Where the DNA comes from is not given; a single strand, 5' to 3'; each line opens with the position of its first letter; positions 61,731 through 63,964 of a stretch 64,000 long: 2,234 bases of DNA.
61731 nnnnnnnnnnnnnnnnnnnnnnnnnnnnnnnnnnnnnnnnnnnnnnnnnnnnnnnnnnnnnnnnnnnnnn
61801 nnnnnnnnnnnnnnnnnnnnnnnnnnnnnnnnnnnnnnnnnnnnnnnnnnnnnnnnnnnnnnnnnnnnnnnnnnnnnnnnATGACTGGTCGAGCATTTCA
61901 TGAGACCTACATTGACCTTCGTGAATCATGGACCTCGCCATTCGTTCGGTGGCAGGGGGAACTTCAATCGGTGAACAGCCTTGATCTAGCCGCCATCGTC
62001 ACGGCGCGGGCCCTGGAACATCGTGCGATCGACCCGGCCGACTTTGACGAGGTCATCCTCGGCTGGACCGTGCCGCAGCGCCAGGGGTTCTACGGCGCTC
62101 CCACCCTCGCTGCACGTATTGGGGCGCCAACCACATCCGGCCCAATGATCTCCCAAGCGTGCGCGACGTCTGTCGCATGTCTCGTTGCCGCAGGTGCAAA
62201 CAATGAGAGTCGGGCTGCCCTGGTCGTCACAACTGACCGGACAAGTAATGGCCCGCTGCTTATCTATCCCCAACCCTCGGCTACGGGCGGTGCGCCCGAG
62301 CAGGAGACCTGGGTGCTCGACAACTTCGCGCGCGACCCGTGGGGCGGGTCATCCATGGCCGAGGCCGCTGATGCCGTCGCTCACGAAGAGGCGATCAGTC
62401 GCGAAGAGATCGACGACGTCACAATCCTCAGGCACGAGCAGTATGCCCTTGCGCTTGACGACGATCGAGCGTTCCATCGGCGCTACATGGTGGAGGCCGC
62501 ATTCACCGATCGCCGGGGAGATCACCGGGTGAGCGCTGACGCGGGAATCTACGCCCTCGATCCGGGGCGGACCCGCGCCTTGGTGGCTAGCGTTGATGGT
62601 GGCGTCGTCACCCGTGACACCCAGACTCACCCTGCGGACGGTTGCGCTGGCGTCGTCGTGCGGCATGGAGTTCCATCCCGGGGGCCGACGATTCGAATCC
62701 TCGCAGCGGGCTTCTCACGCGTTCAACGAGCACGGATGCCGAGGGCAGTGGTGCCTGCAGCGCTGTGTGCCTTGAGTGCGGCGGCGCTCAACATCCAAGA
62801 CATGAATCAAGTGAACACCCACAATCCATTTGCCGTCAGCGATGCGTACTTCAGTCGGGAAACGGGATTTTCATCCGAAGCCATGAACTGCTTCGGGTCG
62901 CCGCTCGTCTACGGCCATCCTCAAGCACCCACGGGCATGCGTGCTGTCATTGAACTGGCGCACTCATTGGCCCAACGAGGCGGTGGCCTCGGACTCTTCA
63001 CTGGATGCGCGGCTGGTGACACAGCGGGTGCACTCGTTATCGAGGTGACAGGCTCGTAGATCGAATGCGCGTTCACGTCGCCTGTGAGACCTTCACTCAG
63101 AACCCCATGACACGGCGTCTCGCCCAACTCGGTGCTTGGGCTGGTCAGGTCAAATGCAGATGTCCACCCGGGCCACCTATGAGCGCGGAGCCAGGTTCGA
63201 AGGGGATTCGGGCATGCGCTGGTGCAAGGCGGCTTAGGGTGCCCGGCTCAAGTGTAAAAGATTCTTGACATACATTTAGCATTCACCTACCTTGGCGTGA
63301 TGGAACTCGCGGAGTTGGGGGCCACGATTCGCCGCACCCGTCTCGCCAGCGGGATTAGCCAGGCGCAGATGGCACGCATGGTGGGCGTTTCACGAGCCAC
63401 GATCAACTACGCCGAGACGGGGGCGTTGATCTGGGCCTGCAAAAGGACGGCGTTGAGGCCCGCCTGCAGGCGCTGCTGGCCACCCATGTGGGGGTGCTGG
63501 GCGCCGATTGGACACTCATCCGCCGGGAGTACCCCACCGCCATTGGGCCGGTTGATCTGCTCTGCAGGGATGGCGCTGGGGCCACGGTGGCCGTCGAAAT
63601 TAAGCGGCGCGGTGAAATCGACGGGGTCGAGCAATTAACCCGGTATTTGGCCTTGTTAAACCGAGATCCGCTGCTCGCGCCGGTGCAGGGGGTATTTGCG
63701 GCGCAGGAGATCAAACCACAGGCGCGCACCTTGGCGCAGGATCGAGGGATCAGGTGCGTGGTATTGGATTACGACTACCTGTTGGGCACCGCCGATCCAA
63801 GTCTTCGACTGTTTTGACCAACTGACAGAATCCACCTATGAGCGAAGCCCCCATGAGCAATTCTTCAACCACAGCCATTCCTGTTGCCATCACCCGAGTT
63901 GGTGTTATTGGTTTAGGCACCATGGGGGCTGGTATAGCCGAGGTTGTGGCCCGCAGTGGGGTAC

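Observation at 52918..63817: nucS (EndoMS mismatch endonuclease) is split and partly deleted by a ~10.4-kb accessory insertion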

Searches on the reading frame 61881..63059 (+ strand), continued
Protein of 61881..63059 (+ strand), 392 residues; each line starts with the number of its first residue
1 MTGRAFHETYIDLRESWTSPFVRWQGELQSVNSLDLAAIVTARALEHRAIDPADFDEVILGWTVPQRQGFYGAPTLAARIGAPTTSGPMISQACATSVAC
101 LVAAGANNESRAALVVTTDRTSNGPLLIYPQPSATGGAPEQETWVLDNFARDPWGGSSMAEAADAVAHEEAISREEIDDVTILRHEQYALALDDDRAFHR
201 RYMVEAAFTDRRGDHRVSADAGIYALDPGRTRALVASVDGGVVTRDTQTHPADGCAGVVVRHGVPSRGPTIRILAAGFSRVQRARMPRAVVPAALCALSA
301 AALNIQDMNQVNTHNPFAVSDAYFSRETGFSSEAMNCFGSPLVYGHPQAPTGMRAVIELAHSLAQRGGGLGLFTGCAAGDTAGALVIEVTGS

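Call 57: find_related_loci(query=window:61881-63056:+, collection=metagenome_contigs, flank=10000)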
Query window:61881-63056:+ (392 aa) in metagenome_contigs; peptide patterns used: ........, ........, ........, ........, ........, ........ (x = any residue, [..] = any of these).
191 stretches matched a pattern; 165 encode a relative of the query (tblastn E <= 1e-3); the best 80 are kept; 80 distinct loci.
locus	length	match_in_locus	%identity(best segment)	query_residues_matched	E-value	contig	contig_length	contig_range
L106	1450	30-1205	97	1-392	0e+0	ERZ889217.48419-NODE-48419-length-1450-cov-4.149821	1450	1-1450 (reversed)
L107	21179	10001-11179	57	6-389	2e-139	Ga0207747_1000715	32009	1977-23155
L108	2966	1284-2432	57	16-390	4e-138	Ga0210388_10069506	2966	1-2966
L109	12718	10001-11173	55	6-389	1e-131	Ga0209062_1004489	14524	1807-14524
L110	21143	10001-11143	56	16-389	2e-131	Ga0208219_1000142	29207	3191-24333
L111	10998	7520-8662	56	16-389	2e-131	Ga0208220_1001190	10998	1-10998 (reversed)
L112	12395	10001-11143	57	16-389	1e-130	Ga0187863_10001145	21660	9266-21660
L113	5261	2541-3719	53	6-389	6e-131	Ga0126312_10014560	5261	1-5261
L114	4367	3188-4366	52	6-389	3e-132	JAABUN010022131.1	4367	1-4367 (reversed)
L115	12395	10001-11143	57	16-389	3e-130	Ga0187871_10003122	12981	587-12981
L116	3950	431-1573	56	16-389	7e-133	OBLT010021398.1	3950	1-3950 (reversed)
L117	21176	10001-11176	55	6-389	3e-129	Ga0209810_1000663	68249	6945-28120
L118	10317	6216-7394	53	6-389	9e-129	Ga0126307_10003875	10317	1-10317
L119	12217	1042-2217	54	6-389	1e-128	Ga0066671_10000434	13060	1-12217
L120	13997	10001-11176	54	6-389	1e-128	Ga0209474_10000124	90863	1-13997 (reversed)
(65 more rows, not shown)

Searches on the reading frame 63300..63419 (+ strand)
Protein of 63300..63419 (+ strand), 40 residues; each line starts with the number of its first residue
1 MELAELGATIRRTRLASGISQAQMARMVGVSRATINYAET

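Call 41: search_protein_families(library=ncbifam, proteins=[window:63300-63419:+], max_evalue=0.001)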
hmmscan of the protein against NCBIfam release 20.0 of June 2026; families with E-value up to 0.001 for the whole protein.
window:63300-63419:+ (40 aa): 1 family
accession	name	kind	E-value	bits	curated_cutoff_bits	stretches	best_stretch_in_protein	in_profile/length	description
TIGR03070.1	couple_hipB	subfamily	1.4e-07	31.3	71.65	1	5-37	2-34/58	type II toxin-antitoxin system Y4mF family antitoxin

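Call 50: search_protein_families(library=pfam, proteins=[window:63300-63419:+], max_evalue=0.01)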
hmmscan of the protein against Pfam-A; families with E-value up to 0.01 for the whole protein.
window:63300-63419:+ (40 aa): 8 families
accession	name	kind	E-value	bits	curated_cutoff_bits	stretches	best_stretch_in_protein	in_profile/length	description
PF13560.12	HTH_31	-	8.4e-09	36.1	27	1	5-40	1-36/64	Helix-turn-helix domain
PF01381.28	HTH_3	-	4.1e-07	30.4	23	1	10-39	1-30/55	Helix-turn-helix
PF20432.4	Xre-like-HTH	-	9.4e-05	23.1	25.8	1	9-36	14-41/63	Antitoxin Xre-like helix-turn-helix domain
PF13412.12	HTH_24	-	0.00041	20.3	21.9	1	17-37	16-36/48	Winged helix-turn-helix DNA-binding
PF02796.21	HTH_7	-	0.00056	20.4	23.8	1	12-35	15-38/45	Helix-turn-helix domain of resolvase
PF13545.12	HTH_Crp_2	-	0.00077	19.8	27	1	5-36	9-40/70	Crp-like helix-turn-helix domain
PF13936.12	HTH_38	-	0.0017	18.5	27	1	13-37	15-39/44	Helix-turn-helix domain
PF13551.12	HTH_29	-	0.0088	16.6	28.1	0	15-36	8-30/64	Winged helix-turn helix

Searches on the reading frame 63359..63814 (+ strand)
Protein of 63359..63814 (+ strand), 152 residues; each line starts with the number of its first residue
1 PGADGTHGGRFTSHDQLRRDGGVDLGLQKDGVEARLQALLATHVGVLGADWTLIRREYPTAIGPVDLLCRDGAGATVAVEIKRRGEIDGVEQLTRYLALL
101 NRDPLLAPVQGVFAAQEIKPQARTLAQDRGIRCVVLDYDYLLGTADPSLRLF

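Call 6: search_protein_families(library=pfam, proteins=[window:63359-63814:+], max_evalue=0.01)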
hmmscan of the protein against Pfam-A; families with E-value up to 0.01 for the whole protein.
window:63359-63814:+ (152 aa): 1 family
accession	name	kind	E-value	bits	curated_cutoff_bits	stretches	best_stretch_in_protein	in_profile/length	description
PF01939.22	NucS_C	-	1e-36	126.1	24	1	32-137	1-107/124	Endonuclease NucS C-terminal domain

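Call 11: find_related_loci(query=window:63422-63814:+, collection=genome_contigs, flank=10000)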
Query window:63422-63814:+ (131 aa) in genome_contigs; peptide patterns used: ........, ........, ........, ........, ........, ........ (x = any residue, [..] = any of these).
600 stretches matched a pattern (row limit reached: there are more); 575 encode a relative of the query (tblastn E <= 1e-3); the best 80 are kept; 80 distinct loci.
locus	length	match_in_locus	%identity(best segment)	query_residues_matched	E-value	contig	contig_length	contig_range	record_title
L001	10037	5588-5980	92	1-131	8e-76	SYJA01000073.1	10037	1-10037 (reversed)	MAG: Actinomycetota bacterium isolate F1-60-MAGs171 F1-60__c419887, whole genome shotgun sequence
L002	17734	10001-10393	91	1-131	8e-73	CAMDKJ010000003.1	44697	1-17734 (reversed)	MAG: Bifidobacterium breve isolate TE-11nov19-36 genome assembly, contig: TE-11nov19-C846, whole genome shotgun sequence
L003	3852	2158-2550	83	1-131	1e-70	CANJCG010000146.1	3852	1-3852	MAG: Actinobacteria bacterium isolate RH-23may17-1294 genome assembly, contig: RH-23may17-C216854, whole genome shotgun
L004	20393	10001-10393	82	1-131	5e-66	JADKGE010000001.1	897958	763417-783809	MAG: Actinomycetota bacterium isolate Ribe_18-Q3-R11-54_BATAC.412 tig00001243-10-8964360, whole genome shotgun sequence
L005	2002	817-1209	79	1-131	2e-66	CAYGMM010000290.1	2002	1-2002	MAG TPA_asm: uncultured Actinomyces sp. isolate ERP116193_co2_117 genome assembly, contig: NODE_125157_length_2002_cov_2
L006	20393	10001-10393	79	1-131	9e-65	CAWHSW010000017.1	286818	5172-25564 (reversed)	MAG: uncultured Actinomycetes bacterium isolate MFD03399.bin.2.101 genome assembly, contig: contig_6617, whole genome sh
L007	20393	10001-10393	81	1-131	1e-64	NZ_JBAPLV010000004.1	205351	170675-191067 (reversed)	Klenkia terrae strain JCM 17786 NODE_4_length_205351_cov_27.951606, whole genome shotgun sequence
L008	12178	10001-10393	82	1-131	1e-64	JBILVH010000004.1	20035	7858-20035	MAG: Candidatus Nanopelagicales bacterium isolate ME2018-08-14_3300043803_group8_bin293 Rohwer_bin364_scaffold_3195_c1,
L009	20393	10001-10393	79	1-131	3e-64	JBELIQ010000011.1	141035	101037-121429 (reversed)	MAG: Blastococcus sp. isolate REMEI108_ass_metaspades_bin.4.clean NODE_87_length_141035_cov_13.146120, whole genome shot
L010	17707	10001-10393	78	1-131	1e-64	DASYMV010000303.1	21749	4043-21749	MAG TPA_asm: Pseudonocardiaceae bacterium isolate SMAG_U4384 k141_122635, whole genome shotgun sequence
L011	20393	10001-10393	79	1-131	5e-64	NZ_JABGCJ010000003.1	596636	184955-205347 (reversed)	Modestobacter italicus strain CPCC 205242 Scaffold3_1, whole genome shotgun sequence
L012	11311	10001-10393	79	1-131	5e-64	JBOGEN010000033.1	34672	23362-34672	MAG: Actinomycetes bacterium isolate SC-S_metawrap_bin.74 k127_428987, whole genome shotgun sequence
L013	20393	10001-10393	81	1-131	1e-63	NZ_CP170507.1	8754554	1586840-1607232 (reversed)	Nocardia brasiliensis strain GA14-02 chromosome, complete genome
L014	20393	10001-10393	79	1-131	8e-64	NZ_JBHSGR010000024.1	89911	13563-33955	Geodermatophilus arenarius strain CCUG 62763 spades_K_default_24, whole genome shotgun sequence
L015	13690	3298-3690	81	1-131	1e-63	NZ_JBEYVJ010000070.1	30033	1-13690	Kitasatospora sp. NPDC047058 NPDC047058_123_B3.ctg-0070, whole genome shotgun sequence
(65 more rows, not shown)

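Call 23: find_homologous_proteins(query=window:63422-63814:+, max_evalue=1e-20)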
Query window:63422-63814:+ (131 aa): 8000 proteins with E <= 1e-20 among 8000 candidates; the best 120 are listed.
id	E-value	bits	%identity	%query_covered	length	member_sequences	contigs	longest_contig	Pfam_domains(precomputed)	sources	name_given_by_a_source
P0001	1.2e-72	260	94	100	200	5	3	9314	PF01939.22,PF21003.3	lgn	-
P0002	4.8e-72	258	93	100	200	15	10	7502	PF01939.22,PF21003.3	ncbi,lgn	-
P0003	1.6e-71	256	92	100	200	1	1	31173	PF01939.22,PF21003.3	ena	-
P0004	1.6e-71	256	92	100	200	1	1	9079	PF01939.22,PF21003.3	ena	-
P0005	1.8e-70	253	92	100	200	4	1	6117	PF01939.22,PF21003.3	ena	-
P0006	2.4e-70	252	92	100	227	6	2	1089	PF01939.22,PF21003.3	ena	-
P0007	8.0e-70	251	92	100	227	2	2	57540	PF01939.22,PF21003.3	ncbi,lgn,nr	ncbi:MAG: endonuclease NucS [Actinomycetota bacterium]|nr:endonuclease NucS [Actinomycetota bacteriu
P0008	2.0e-68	246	91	100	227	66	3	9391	PF01939.22,PF21003.3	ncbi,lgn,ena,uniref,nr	ncbi:MAG: endonuclease NucS [Actinobacteria bacterium]|uniref:Unannotated protein n=1 Tax=freshwater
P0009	2.1e-68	246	88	100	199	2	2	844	PF01939.22,PF21003.3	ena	-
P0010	6.3e-68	244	88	100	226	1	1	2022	PF01939.22,PF21003.3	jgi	jgi:RecB family endonuclease NucS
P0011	3.9e-67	242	87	100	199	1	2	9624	PF01939.22,PF21003.3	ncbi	-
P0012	3.9e-67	242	89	100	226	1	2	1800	PF01939.22,PF21003.3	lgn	-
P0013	4.6e-67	242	87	100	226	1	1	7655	PF01939.22,PF21003.3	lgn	-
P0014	5.2e-67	241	87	100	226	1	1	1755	PF01939.22,PF21003.3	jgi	jgi:RecB family endonuclease NucS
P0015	5.3e-67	241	87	100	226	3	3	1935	PF01939.22,PF21003.3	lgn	-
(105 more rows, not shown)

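Call 24: find_encoding_contigs(protein=P0001, flank=10000, max_places=4)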
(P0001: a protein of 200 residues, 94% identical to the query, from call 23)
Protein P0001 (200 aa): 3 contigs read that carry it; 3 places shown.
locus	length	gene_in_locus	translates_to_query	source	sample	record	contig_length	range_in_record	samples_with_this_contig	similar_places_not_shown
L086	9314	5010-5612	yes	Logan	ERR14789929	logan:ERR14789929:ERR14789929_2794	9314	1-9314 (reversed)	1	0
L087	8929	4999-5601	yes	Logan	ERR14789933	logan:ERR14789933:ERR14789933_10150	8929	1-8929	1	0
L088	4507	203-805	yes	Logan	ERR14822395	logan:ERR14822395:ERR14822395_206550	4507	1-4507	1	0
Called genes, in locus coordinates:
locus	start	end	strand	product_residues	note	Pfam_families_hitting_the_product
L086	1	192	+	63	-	?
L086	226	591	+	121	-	PF02823:ATP-synt_DE_N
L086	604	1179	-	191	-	PF01923:Cob_adeno_trans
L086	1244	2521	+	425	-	PF00275:EPSP_synthase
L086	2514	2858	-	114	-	-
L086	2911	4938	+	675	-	PF01642:MM_CoA_mutase, PF02310:B12-binding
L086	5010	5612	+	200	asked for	PF21003:NucS_N, PF01939:NucS_C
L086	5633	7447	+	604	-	PF02826:2-Hacid_dh_C (faint), PF02737:3HCDH_N, PF03446:NAD_binding_2 (faint), PF03807:F420_oxidored (faint), PF00725:3HCDH, PF02737:3HCDH_N, PF00725:3HCDH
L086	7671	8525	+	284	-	-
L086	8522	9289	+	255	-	PF00561:Abhydrolase_1, PF12146:Hydrolase_4, PF12697:Abhydrolase_6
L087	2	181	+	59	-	?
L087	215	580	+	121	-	PF02823:ATP-synt_DE_N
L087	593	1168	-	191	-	PF01923:Cob_adeno_trans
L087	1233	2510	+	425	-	PF00275:EPSP_synthase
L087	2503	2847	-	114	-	-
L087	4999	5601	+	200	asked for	PF21003:NucS_N, PF01939:NucS_C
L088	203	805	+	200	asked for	PF21003:NucS_N, PF01939:NucS_C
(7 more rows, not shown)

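Call 25: find_encoding_contigs(protein=P0003, flank=10000, max_places=3)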
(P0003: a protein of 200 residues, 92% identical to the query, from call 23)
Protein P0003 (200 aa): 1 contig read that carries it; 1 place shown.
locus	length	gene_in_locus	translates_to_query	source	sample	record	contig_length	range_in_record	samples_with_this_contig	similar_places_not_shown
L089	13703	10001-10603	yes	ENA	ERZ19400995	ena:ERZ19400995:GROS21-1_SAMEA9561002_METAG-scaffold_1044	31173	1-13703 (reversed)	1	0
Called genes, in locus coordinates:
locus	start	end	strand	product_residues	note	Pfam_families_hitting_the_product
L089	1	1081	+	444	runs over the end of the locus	PF00430:ATP-synt_B, PF00213:OSCP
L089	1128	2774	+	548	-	PF02874:ATP-synt_ab_N, PF00006:ATP-synt_ab, PF00306:ATP-synt_ab_C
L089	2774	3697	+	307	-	PF00231:ATP-synt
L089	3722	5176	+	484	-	PF02874:ATP-synt_ab_N, PF00006:ATP-synt_ab, PF22919:ATP-synt_VA_C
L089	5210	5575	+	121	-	PF02823:ATP-synt_DE_N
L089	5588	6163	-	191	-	PF01923:Cob_adeno_trans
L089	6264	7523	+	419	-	PF00275:EPSP_synthase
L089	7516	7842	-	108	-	-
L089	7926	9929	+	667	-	PF01642:MM_CoA_mutase, PF02310:B12-binding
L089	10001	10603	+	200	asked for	PF21003:NucS_N, PF01939:NucS_C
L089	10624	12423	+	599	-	PF02737:3HCDH_N, PF02826:2-Hacid_dh_C (faint), PF03446:NAD_binding_2 (faint), PF03807:F420_oxidored (faint), PF00725:3HCDH, PF02737:3HCDH_N, PF00725:3HCDH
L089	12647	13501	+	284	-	-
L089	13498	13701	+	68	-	?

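Call 47: find_encoding_contigs(protein=P0002, flank=6000, max_places=10)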
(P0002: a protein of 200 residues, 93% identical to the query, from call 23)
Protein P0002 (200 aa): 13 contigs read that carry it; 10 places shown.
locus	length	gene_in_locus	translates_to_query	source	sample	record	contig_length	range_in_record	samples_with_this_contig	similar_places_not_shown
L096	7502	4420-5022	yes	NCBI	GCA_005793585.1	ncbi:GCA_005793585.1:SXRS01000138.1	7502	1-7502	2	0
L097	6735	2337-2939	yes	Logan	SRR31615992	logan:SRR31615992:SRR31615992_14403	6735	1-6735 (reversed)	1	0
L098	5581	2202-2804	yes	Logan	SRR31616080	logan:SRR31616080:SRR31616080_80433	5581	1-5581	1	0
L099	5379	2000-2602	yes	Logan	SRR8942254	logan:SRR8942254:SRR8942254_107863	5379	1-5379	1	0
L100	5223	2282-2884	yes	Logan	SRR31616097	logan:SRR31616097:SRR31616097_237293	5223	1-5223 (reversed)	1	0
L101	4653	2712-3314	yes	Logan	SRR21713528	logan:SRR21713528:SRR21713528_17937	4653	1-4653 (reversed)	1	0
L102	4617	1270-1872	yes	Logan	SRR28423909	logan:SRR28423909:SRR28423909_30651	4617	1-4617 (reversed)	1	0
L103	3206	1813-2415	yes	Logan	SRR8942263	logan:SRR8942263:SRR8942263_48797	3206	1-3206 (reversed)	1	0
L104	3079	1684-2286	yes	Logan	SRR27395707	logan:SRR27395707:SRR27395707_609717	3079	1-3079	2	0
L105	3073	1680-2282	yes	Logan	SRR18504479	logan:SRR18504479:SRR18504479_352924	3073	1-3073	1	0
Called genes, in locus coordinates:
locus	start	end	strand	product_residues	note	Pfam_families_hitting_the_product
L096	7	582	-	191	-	PF01923:Cob_adeno_trans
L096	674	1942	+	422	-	PF00275:EPSP_synthase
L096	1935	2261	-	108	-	-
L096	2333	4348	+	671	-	PF01642:MM_CoA_mutase, PF02310:B12-binding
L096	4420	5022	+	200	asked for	PF21003:NucS_N, PF01939:NucS_C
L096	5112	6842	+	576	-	PF02737:3HCDH_N, PF03807:F420_oxidored (faint), PF00725:3HCDH, PF02737:3HCDH_N, PF00725:3HCDH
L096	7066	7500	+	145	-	?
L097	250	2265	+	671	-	PF01642:MM_CoA_mutase, PF02310:B12-binding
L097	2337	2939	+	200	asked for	PF21003:NucS_N, PF01939:NucS_C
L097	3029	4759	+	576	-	PF02737:3HCDH_N, PF03807:F420_oxidored (faint), PF00725:3HCDH, PF02737:3HCDH_N, PF00725:3HCDH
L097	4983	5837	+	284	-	-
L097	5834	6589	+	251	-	PF00561:Abhydrolase_1, PF12146:Hydrolase_4, PF12697:Abhydrolase_6, PF03096:Ndr (weak), PF00326:Peptidase_S9 (faint)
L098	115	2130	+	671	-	PF01642:MM_CoA_mutase, PF02310:B12-binding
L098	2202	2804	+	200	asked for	PF21003:NucS_N, PF01939:NucS_C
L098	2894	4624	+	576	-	PF02737:3HCDH_N, PF03807:F420_oxidored (faint), PF00725:3HCDH, PF02737:3HCDH_N, PF00725:3HCDH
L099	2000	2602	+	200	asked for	PF21003:NucS_N, PF01939:NucS_C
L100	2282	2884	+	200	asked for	PF21003:NucS_N, PF01939:NucS_C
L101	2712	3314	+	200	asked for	PF21003:NucS_N, PF01939:NucS_C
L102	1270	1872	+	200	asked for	PF21003:NucS_N, PF01939:NucS_C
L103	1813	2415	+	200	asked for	PF21003:NucS_N, PF01939:NucS_C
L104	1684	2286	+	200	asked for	PF21003:NucS_N, PF01939:NucS_C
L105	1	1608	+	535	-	?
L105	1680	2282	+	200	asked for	PF21003:NucS_N, PF01939:NucS_C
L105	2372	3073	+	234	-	?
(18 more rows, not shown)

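Call 52: search_solved_structures(query=P0007, max_evalue=0.001, show_alignments=1)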
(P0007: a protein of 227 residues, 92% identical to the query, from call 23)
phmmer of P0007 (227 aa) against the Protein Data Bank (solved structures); distinct sequences matched with E-value up to 0.001: 2.
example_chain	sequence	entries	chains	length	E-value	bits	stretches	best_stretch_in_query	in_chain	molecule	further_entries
5gke_A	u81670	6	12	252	8.9e-22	80.5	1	3-207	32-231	Endonuclease EndoMS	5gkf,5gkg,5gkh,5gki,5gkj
2vld_A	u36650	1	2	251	2e-18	69.6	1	4-207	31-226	Endonuclease NucS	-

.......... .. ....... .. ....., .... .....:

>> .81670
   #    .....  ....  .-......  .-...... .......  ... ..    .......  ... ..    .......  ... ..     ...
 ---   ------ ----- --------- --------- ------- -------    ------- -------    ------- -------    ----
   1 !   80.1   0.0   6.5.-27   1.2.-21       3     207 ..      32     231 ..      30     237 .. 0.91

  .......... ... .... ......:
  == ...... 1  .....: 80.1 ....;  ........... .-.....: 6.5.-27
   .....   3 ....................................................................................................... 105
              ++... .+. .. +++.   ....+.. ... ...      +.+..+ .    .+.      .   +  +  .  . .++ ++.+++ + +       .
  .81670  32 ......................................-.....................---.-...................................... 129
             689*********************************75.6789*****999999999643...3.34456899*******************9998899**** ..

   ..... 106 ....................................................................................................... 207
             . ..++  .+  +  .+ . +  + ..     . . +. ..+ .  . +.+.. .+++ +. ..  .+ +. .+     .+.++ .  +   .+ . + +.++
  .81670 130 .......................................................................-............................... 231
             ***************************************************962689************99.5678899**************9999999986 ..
